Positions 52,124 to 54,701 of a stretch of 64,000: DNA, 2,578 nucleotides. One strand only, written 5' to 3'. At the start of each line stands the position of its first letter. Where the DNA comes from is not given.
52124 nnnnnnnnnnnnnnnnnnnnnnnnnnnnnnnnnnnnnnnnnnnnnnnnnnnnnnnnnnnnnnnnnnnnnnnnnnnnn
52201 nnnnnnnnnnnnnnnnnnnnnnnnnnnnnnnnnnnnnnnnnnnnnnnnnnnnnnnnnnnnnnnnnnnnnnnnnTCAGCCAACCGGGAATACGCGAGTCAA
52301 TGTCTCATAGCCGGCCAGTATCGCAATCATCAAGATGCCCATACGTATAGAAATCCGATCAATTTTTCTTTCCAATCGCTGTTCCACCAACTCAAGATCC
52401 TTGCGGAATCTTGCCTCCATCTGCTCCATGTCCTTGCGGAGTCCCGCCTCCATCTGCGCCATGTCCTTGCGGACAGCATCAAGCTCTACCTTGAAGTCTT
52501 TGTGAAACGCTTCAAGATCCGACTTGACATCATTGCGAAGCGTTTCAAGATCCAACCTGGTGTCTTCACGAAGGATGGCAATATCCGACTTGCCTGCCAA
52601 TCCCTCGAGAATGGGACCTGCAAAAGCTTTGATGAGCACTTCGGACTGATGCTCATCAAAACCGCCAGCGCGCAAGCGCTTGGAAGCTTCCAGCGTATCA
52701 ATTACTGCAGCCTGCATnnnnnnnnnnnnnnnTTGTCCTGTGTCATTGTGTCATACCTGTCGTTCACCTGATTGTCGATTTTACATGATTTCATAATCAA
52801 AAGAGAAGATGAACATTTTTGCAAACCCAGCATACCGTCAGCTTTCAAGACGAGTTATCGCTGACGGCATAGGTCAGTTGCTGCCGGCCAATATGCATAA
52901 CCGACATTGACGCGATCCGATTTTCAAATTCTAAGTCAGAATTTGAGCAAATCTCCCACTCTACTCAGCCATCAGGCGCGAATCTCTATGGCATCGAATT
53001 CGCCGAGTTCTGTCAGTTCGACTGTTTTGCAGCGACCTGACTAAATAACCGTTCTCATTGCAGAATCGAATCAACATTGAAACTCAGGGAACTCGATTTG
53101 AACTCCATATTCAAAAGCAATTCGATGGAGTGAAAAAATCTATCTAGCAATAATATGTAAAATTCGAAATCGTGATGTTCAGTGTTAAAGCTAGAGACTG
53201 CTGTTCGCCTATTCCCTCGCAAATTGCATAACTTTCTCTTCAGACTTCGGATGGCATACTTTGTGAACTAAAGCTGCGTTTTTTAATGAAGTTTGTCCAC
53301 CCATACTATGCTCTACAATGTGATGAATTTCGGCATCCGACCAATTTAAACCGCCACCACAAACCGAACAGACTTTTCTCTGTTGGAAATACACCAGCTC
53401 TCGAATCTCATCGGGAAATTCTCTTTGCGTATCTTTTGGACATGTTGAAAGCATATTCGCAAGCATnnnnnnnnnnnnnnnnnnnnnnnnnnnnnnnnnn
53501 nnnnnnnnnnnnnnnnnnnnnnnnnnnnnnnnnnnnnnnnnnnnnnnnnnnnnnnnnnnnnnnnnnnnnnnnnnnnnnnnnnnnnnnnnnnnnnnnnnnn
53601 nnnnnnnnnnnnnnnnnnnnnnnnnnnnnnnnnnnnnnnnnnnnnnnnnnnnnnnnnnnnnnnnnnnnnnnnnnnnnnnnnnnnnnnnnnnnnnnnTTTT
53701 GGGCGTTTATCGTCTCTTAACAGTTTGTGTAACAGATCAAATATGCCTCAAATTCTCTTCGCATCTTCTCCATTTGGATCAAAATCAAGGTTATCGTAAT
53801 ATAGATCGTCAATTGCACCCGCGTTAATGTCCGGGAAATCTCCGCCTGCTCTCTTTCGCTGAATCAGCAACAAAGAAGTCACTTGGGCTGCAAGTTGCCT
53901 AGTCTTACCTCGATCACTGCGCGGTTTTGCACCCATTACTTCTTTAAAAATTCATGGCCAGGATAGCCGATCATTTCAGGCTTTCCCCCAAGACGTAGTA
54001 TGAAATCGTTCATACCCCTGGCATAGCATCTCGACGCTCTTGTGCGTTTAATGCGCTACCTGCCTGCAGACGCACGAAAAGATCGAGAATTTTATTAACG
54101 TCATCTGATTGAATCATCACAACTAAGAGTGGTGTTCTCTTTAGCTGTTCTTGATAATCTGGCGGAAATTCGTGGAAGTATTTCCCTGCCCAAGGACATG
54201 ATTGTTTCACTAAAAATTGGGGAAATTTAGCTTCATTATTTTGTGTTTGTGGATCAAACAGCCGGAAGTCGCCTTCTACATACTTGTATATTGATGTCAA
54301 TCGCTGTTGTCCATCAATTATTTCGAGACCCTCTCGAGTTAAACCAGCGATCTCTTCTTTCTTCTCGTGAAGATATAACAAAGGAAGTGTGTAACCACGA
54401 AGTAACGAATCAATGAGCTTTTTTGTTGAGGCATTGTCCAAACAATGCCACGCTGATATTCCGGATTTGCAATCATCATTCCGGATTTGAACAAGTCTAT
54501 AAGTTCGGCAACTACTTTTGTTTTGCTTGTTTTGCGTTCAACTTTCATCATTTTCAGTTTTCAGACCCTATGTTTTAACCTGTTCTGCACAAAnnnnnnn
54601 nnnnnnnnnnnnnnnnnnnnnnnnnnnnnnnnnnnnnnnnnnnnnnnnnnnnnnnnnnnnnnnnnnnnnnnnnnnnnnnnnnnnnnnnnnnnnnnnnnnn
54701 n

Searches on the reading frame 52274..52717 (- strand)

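Call 59: search_protein_families(library=pfam, proteins=[window:52274-52717:-], max_evalue=0.001)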
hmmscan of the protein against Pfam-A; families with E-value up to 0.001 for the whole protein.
window:52274-52717:- (147 aa): 3 families
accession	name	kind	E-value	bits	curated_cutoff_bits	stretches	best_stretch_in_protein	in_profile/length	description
PF07798.16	CCDC90-like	-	1.4e-08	35.3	33.5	1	6-119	1-121/175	Coiled-coil domain-containing protein 90-like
PF14643.11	DUF4455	-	3.4e-05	23.1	30.4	1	16-123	292-400/469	Domain of unknown function (DUF4455)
PF01442.23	Apolipoprotein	-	4.6e-05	23.6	90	1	48-127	37-120/190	Apolipoprotein A1/A4/E domain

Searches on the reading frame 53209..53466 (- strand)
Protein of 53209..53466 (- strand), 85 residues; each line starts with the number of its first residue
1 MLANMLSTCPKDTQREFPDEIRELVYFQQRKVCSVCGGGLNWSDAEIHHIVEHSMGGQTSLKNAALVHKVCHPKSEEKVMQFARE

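Call 59: search_protein_families(library=pfam, proteins=[window:53209-53466:-], max_evalue=0.001)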
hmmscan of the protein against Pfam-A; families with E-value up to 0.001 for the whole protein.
window:53209-53466:- (85 aa): 2 families
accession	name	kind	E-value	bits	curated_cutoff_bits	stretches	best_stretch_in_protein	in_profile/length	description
PF01844.29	HNH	-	3.8e-09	37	21.4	1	33-74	1-43/47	HNH endonuclease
PF14279.12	HNH_5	-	0.00021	21.6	27.5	1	33-81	1-49/56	HNH endonuclease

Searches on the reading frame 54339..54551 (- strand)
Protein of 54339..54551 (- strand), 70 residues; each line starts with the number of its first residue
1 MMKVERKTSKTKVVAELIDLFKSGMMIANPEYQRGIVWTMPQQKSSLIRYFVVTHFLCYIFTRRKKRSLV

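Call 59: search_protein_families(library=pfam, proteins=[window:54339-54551:-], max_evalue=0.001)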
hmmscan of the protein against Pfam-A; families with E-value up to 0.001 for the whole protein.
window:54339-54551:- (70 aa): 1 family
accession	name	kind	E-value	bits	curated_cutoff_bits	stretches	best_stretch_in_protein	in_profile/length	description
PF03235.19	GmrSD_N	-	9.5e-05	23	33.2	1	17-62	4-48/199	GmrSD restriction endonuclease, N-terminal domain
